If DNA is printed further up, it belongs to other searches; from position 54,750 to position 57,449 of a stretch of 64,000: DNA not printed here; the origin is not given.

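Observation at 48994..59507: SusC/SusD locus whose only enzyme candidates are two T9SS-secreted arylsulfotransferase-family propellers, with no glycoside hydrolase, lyase or sulfatase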

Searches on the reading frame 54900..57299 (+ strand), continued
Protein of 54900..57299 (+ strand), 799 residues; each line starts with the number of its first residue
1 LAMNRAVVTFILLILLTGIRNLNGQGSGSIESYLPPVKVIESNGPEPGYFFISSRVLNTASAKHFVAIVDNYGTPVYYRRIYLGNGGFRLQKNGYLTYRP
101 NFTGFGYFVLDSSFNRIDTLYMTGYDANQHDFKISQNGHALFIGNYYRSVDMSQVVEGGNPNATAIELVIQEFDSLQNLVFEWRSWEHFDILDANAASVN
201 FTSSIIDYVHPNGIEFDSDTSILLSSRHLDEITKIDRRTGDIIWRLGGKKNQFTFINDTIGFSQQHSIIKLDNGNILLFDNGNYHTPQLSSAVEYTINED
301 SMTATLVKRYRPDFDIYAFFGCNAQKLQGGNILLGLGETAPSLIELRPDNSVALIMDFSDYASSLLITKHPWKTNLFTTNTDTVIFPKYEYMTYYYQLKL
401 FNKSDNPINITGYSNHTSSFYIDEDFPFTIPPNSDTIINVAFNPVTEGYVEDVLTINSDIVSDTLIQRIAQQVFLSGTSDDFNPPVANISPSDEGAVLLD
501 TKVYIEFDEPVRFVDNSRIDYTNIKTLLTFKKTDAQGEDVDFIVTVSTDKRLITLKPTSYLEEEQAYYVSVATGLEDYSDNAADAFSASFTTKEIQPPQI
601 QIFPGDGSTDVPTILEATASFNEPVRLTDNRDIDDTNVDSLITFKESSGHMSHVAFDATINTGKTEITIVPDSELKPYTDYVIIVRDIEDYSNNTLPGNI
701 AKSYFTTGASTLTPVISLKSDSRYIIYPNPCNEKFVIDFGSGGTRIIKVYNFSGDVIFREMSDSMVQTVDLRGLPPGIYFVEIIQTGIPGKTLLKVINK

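Call 16: find_encoding_contigs(protein=P0001, flank=10000, max_places=4)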
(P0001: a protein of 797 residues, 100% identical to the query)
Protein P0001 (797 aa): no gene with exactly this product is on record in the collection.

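Call 18: search_solved_structures(query=A1, max_evalue=1, show_alignments=5)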
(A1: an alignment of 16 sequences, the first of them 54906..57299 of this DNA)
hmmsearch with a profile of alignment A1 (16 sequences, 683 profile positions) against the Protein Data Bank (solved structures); distinct sequences matched with E-value up to 1: 13.
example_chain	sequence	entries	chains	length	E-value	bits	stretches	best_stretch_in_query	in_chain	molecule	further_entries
9kf4_A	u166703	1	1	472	3.2e-49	171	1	33-370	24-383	Sulfotransferase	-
9kf6_A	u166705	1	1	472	7.2e-49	169.9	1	33-370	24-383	Sulfotransferase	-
3elq_A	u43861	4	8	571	2.1e-10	42.8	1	256-340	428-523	Arylsulfate sulfotransferase | Arylsulfate sulfotransferase AssT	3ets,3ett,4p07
8glk_D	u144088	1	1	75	1.3e-09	40.1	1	607-682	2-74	Endonuclease I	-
5jvk_A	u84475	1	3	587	2.6e-09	39.1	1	596-683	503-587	Uncharacterized protein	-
4p04_A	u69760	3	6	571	4e-09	38.5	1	265-340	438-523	Arylsulfate sulfotransferase AssT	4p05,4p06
7pzj_A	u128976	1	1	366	2.9e-07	32.4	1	568-671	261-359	Lipase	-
8glj_D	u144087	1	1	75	1.3e-05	27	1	607-682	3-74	Por secretion system C-terminal sorting domain-containing protein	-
9ijj_L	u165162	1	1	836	0.0002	23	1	354-459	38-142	Cilia- and flagella-associated protein 221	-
7n61_1B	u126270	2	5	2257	0.023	16.2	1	379-448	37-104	FAP65 | Flagellar associated protein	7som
3sd2_A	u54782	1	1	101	0.068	14.7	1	618-671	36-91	Putative member of DUF3244 protein family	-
5wxk_B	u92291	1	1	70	0.12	13.8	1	132-162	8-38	Elongation factor P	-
8qb1_A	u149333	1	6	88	0.14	13.6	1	609-683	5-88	Mirolase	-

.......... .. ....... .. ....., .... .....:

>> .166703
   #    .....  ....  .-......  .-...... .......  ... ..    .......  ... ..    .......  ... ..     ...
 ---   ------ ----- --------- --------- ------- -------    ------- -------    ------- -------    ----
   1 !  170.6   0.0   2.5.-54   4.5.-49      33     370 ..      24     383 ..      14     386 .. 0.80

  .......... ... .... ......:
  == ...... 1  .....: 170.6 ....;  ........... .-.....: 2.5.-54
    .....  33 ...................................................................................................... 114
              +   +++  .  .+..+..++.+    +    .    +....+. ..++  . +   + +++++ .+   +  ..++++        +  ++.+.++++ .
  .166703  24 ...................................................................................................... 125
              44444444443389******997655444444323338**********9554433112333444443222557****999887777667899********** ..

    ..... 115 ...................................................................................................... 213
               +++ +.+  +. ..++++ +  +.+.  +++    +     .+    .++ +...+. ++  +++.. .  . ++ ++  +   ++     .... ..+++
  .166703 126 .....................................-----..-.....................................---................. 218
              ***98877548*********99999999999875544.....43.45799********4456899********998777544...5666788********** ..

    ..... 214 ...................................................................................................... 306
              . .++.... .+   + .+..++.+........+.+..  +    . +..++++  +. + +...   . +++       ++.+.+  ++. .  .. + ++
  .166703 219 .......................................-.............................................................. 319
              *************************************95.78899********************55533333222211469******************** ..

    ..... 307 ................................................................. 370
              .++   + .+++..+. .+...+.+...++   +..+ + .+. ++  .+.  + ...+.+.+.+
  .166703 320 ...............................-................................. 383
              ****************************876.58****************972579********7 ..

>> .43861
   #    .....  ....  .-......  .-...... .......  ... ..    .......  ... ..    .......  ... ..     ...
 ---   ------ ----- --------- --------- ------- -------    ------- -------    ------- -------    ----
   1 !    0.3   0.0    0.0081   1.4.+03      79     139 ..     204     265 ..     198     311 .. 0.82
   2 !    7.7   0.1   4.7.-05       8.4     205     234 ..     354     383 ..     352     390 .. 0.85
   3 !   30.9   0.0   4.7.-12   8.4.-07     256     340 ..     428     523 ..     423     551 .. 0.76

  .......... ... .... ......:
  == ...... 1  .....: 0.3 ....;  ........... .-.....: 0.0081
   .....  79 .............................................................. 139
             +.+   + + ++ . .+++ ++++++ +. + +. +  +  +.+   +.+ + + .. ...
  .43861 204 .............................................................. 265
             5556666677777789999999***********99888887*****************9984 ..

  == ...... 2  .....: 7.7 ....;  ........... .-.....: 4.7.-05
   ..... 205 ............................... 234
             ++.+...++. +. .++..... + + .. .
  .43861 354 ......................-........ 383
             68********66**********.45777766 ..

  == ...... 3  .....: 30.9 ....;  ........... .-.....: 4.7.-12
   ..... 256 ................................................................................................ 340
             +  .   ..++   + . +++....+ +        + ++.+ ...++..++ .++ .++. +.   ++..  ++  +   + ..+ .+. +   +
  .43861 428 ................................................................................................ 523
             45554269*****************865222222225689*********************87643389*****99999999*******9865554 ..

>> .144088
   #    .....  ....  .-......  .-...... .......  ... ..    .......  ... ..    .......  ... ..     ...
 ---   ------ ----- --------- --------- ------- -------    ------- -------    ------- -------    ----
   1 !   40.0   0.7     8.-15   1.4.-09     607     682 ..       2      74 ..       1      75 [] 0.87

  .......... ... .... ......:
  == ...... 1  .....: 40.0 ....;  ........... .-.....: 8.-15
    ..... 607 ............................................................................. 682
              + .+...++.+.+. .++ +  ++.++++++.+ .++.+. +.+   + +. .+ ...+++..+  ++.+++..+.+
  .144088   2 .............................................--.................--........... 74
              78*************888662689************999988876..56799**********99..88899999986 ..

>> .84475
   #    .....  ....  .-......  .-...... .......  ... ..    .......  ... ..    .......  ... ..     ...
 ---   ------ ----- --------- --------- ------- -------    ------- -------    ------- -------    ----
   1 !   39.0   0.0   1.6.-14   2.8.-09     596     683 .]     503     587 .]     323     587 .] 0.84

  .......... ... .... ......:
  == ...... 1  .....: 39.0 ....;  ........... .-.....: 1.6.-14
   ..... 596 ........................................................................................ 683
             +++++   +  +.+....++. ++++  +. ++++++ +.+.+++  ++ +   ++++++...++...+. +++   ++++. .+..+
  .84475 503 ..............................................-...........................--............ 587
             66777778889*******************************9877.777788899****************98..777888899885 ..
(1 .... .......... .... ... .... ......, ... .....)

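Call 19: find_related_loci(query=A1, collection=genome_contigs, flank=10000)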
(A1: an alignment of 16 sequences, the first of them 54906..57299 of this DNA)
Query A1 (797 aa) in genome_contigs; peptide patterns used: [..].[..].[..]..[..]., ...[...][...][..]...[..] (x = any residue, [..] = any of these).
598 stretches matched a pattern (row limit reached: there are more); 538 encode a relative of the query (tblastn E <= 1e-3); the best 80 are kept; 77 distinct loci.
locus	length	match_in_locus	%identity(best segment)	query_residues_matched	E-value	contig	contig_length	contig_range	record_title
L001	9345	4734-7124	93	1-797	0e+0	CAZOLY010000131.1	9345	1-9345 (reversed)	MAG TPA_asm: uncultured Bacteroidales bacterium isolate SRP214966_co4_484 genome assembly, contig: NODE_8452_length_9345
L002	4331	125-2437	74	27-797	0e+0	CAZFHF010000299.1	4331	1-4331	MAG TPA_asm: uncultured Bacteroidales bacterium isolate binchicken_co34_257 genome assembly, contig: NODE_37310_length_4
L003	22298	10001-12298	40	13-781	3e-155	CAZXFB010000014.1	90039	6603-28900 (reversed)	MAG TPA_asm: uncultured Rikenellaceae bacterium isolate SRP272421_co4_225 genome assembly, contig: NODE_276_length_90039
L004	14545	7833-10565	44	8-795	4e-147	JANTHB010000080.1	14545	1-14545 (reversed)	MAG: Bacteroidales bacterium isolate bin10098 c_000000004198, whole genome shotgun sequence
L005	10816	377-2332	45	9-781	2e-146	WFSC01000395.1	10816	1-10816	MAG: Bacteroidales bacterium isolate S016_18 k151_718266, whole genome shotgun sequence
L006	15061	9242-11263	40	1-795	3e-140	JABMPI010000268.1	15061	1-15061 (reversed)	MAG: Bacteroidetes bacterium isolate bin.700 k141_2365077, whole genome shotgun sequence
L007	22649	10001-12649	45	25-793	3e-145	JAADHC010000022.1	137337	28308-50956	MAG: Chlorobiota bacterium isolate M_MetaBat.158 contig-127_25, whole genome shotgun sequence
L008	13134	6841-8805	41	9-781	8e-131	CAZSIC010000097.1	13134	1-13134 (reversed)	MAG TPA_asm: uncultured Bacteroidales bacterium isolate SRP141376_co4_236 genome assembly, contig: NODE_7986_length_1313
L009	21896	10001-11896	40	40-780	3e-125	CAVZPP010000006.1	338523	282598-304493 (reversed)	MAG: uncultured Bacteroidaceae bacterium isolate MFD03804.bin.1.39 genome assembly, contig: contig_37858, whole genome s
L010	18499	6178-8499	38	25-797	6e-140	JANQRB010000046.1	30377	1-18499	MAG: Candidatus Kapaibacterium sp. isolate IP29b_bin.46 k99_296625, whole genome shotgun sequence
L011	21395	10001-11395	40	9-473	3e-110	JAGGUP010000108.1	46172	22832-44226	MAG: Bacteroidales bacterium isolate AUK077 PB_MBMC_031_c_000000000023, whole genome shotgun sequence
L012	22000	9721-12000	33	33-781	5e-118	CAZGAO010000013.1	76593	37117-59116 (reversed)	MAG TPA_asm: uncultured Lentimicrobiaceae bacterium isolate binchicken_co47_205 genome assembly, contig: NODE_181_length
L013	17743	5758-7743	37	16-782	3e-107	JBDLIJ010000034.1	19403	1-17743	MAG: Bacteroidota bacterium isolate MAG023 MAG023_34, whole genome shotgun sequence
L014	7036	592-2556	38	32-795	2e-105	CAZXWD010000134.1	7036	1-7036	MAG TPA_asm: uncultured Bacteroidales bacterium isolate SRP332253_co2_111 genome assembly, contig: NODE_11433_length_703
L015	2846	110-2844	40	21-556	2e-109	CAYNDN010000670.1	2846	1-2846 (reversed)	MAG TPA_asm: uncultured Lentimicrobiaceae bacterium isolate SRP141376_co3_49 genome assembly, contig: NODE_85827_length_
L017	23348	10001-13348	35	7-590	2e-102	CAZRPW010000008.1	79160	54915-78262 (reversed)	MAG TPA_asm: uncultured Bacteroides sp. isolate binchicken_co42_498 genome assembly, contig: NODE_168_length_79160_cov_7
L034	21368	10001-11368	41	27-482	1e-93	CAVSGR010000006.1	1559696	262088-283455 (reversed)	MAG: uncultured Ignavibacteria bacterium isolate MFD05684.bin.1.87 genome assembly, contig: contig_33241, whole genome s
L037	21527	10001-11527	38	32-549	2e-91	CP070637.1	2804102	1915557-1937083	MAG: Ignavibacterium sp. isolate bin94 chromosome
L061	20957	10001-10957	45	32-354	5e-81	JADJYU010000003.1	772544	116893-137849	MAG: Ignavibacteria bacterium isolate Lyne_18-Q3-R50-59_BATAC.576 tig00003576-10-7726510, whole genome shotgun sequence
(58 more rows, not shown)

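Call 25: search_protein_families(library=pfam, proteins=[L004:3412-4965:+, L004:5028-6230:+, L004:10603-11436:+, L004:12010-12930:+, L004:13272-14540:+, L012:7031-9001:+, L017:5529-6326:+, L017:7615-8682:+, L017:6362-7579:+, L003:9103-9900:-], max_evalue=0.01)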
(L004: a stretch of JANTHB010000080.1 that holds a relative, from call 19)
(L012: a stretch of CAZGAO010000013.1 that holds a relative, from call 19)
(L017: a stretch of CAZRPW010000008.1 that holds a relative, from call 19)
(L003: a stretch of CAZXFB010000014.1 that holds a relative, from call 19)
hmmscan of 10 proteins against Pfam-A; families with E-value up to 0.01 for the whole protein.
L004:3412-4965:+ (518 aa): 1 family
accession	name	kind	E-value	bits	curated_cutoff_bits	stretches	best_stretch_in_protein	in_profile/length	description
PF14322.12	SusD-like_3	-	4.6e-06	27.4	27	1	29-218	3-166/191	Starch-binding associating with outer membrane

L004:5028-6230:+ (401 aa): 0 families

L004:10603-11436:+ (278 aa): 0 families

L004:12010-12930:+ (307 aa): 1 family
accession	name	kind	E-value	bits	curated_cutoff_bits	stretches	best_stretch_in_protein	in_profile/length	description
PF01507.26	PAPS_reduct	-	5.3e-44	150.7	22.5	1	36-261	2-174/175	Phosphoadenosine phosphosulfate reductase domain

L004:13272-14540:+ (423 aa): 4 families
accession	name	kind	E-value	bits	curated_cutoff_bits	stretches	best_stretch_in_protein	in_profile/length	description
PF00009.33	GTP_EFTU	-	9.5e-44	149.7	26.5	1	13-197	3-176/188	Elongation factor Tu GTP binding domain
PF22594.2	GTP-eEF1A_C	-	4.9e-24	85.1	27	1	324-422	2-100/101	GTP-eEF1A C-terminal domain-like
PF01926.29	MMR_HSR1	-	1.4e-06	28.8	21.9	1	70-151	25-111/113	50S ribosome-binding GTPase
PF03144.31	GTP_EFTU_D2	-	4.9e-06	27.3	30.3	1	252-309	6-70/73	Elongation factor Tu domain 2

L012:7031-9001:+ (657 aa): 11 families
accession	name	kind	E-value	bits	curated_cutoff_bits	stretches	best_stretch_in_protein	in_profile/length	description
PF02518.31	HATPase_c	-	2.2e-23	83.3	26.4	1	537-655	2-110/111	Histidine kinase-, DNA gyrase B-, and HSP90-like ATPase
PF08448.16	PAS_4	-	8e-15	55.5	23.1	1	143-244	3-109/110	PAS fold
PF13426.13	PAS_9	-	2e-14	54.2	27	2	20-121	4-102/103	PAS domain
PF00989.32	PAS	-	3.9e-13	49.8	22.6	2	137-240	3-113/113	PAS fold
PF00512.31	HisKA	-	2.6e-09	37.4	26.9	1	424-489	2-64/66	His Kinase A (phospho-acceptor) domain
PF13188.13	PAS_8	-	3.8e-09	36.5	21.8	1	9-62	3-53/65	PAS domain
PF13185.12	GAF_2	-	3.9e-09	37.3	28.6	1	264-401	2-135/136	GAF domain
PF01590.32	GAF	-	6.2e-08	33.7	22.4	1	266-401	2-133/133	GAF domain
PF08447.18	PAS_3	-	0.00015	22.4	25.6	0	173-228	17-75/89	PAS fold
PF13589.12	HATPase_c_3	-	0.0004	20.8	25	1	542-617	4-82/137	Histidine kinase-, DNA gyrase B-, and HSP90-like ATPase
PF13492.12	GAF_3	-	0.00074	20.4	27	1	266-402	2-128/129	GAF domain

L017:5529-6326:+ (266 aa): 8 families
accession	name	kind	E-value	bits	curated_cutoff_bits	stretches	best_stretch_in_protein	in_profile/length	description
PF00005.33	ABC_tran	-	5.4e-34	118.2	25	1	35-184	1-136/137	ABC transporter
PF13555.12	AAA_29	-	0.0011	19.1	27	1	43-62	20-39/61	P-loop containing region of AAA domain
PF02463.25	SMC_N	-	0.0011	18.9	40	0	45-63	24-42/220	RecF/RecN/SMC N terminal domain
PF03193.22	RsgA_GTPase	-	0.002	18.4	30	1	32-65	94-126/174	RsgA GTPase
PF01583.26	APS_kinase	-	0.0062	17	21.1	0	45-92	2-50/152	Adenylylsulphate kinase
PF13481.12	AAA_25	-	0.007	16.4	27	0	39-62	27-50/195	AAA domain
PF20703.3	nSTAND1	-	0.0085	16.2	27.1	0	43-63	31-51/379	Novel STAND NTPase 1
PF13401.12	AAA_22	-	0.0096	16.7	27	0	45-114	5-33/130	AAA domain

L017:7615-8682:+ (356 aa): 2 families
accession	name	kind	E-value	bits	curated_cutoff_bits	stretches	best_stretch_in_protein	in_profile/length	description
PF06580.19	His_kinase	-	1e-23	83.8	25.2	1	164-242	1-80/81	Histidine kinase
PF14501.12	HATPase_c_5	-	0.0059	16.9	22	0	266-351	13-102/102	GHKL domain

L017:6362-7579:+ (406 aa): 2 families
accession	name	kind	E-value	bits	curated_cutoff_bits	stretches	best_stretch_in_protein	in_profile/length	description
PF12704.14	MacB_PCD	-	8.1e-48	163.9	27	1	21-245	1-206/207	MacB-like periplasmic core domain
PF02687.27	FtsX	-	1.6e-21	77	25.5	1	286-398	2-119/120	FtsX-like permease C-terminal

L003:9103-9900:- (266 aa): 0 families
